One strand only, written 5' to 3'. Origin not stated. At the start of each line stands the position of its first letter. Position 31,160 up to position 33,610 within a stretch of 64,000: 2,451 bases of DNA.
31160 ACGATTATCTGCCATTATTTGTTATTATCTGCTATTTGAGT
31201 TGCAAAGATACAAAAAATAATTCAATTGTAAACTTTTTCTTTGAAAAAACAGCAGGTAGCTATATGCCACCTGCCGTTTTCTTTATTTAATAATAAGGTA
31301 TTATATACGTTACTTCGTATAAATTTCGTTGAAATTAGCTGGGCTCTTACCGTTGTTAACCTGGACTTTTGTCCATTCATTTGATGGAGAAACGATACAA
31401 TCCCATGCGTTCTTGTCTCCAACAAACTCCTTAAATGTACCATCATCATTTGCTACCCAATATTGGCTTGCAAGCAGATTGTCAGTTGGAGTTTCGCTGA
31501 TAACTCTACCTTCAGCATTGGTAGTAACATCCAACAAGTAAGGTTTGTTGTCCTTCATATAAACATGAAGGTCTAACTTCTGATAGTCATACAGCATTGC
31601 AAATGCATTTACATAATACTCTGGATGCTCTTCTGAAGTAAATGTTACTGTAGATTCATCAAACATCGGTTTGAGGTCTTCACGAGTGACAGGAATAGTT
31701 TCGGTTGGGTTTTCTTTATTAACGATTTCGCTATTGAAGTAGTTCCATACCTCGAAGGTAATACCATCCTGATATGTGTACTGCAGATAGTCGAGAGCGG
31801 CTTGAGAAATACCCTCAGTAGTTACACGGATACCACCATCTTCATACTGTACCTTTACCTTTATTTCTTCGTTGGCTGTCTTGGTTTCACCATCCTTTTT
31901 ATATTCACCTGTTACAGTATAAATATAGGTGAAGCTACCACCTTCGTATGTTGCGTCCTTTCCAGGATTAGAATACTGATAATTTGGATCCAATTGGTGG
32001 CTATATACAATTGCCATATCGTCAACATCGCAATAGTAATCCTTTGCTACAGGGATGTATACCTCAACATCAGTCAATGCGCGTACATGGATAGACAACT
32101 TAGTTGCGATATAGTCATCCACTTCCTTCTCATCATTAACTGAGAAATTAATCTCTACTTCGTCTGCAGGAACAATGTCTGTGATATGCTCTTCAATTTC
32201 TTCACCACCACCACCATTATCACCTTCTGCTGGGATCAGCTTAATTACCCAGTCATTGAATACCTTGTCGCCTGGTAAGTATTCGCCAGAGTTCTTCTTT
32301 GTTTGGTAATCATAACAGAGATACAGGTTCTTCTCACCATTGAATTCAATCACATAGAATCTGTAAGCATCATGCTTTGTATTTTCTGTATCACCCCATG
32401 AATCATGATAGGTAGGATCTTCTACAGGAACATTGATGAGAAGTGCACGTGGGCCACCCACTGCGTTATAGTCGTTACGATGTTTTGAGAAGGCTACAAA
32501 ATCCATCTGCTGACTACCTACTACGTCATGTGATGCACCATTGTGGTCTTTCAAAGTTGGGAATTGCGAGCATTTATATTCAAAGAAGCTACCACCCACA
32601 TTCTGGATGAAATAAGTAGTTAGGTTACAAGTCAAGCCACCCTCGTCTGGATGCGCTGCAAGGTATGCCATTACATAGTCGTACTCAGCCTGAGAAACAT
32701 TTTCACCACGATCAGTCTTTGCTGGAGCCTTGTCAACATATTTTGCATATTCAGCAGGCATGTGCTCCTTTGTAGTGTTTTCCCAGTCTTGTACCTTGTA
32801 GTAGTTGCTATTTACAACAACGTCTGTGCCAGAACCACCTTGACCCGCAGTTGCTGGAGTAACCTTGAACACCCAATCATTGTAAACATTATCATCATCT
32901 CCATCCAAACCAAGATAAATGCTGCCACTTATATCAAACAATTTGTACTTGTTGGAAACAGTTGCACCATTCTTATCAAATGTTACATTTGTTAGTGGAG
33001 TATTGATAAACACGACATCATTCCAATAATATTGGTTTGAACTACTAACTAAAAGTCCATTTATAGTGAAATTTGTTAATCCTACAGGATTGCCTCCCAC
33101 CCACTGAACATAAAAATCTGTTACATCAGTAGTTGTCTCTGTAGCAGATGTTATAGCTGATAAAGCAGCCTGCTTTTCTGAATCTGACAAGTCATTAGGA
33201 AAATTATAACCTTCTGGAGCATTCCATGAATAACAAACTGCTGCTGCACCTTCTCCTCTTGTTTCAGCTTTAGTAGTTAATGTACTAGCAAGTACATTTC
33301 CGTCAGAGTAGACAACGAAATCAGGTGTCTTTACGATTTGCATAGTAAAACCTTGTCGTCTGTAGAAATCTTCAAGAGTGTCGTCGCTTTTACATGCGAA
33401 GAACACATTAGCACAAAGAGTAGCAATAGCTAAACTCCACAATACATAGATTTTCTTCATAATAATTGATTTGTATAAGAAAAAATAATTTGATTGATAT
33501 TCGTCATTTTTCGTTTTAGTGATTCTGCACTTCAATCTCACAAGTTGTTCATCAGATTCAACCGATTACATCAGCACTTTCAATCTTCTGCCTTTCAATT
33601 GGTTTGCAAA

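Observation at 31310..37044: Tandem array of three mosaic lipoprotein paralogues of an unrecognised family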

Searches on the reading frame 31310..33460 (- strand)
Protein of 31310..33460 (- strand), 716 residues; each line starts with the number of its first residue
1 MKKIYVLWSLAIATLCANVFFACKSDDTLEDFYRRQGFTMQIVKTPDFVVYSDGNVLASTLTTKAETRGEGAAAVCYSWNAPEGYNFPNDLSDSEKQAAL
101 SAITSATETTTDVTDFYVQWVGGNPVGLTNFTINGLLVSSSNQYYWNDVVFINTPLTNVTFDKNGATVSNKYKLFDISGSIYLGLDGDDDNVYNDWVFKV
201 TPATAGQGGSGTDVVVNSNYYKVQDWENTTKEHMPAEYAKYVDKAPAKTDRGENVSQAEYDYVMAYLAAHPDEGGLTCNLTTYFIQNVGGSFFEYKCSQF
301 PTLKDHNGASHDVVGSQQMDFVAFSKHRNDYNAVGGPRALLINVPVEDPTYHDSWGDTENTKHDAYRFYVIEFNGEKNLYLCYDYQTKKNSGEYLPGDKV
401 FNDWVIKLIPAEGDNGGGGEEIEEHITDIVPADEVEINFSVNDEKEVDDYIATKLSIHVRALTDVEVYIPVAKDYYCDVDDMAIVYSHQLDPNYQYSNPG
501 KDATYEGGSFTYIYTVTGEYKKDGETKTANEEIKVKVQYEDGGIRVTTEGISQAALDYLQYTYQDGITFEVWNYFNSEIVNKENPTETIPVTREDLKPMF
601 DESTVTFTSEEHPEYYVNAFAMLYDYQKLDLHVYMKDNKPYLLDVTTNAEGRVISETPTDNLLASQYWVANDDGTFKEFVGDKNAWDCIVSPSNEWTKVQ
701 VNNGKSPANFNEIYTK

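Call 3: search_protein_families(library=pfam, proteins=[window:31310-33460:-], max_evalue=1)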
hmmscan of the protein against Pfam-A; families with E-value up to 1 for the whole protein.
window:31310-33460:- (716 aa): 0 families

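Call 4: search_protein_families(library=ncbifam, proteins=[window:31310-33460:-], max_evalue=1)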
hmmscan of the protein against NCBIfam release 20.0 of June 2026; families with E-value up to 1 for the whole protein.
window:31310-33460:- (716 aa): 1 family
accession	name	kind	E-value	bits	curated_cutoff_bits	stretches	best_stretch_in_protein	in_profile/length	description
TIGR03000.1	plancto_dom_1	domain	0.088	12.7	43.1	1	512-536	42-66/75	TIGR03000 domain-containing protein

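Call 73: list_cluster_members(proteins=[window:31310-33460:-, window:33747-35606:-, window:35902-37044:-, P0021, P0002, P0085, P0078, P0129])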
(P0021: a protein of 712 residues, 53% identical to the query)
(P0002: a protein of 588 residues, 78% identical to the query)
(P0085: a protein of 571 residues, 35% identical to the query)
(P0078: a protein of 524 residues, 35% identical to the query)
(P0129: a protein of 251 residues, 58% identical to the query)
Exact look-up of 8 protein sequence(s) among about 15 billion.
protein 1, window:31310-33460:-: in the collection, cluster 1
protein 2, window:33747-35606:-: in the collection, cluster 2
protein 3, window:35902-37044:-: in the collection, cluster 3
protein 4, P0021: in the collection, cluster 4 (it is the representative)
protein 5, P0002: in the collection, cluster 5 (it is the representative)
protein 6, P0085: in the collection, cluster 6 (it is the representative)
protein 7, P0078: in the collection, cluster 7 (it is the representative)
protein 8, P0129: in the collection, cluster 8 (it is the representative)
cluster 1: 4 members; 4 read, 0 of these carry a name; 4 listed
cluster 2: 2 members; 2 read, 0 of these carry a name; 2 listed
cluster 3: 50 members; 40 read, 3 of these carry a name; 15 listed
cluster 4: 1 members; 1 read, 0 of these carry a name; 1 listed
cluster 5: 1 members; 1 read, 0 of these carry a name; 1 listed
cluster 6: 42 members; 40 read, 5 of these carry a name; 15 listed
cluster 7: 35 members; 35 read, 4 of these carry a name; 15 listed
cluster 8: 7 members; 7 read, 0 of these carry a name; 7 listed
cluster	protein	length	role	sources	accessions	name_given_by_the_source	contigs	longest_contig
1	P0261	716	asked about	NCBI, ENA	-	-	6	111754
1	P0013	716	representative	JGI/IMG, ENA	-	-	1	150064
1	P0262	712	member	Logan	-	-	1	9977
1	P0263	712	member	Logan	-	-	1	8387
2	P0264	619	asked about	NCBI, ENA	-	-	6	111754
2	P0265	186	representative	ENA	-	-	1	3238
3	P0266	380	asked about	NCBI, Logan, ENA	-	-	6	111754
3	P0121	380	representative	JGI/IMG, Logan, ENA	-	-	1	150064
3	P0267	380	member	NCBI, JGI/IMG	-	hypothetical protein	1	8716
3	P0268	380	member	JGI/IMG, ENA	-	hypothetical protein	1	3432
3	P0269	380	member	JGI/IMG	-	hypothetical protein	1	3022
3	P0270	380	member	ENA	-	-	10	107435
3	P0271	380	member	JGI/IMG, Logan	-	-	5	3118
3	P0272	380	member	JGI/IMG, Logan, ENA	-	-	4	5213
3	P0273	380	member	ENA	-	-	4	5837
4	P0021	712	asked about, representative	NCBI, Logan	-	-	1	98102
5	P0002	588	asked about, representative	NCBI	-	-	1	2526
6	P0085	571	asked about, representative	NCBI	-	-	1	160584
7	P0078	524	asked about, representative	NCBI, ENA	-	-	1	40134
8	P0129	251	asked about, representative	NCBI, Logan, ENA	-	-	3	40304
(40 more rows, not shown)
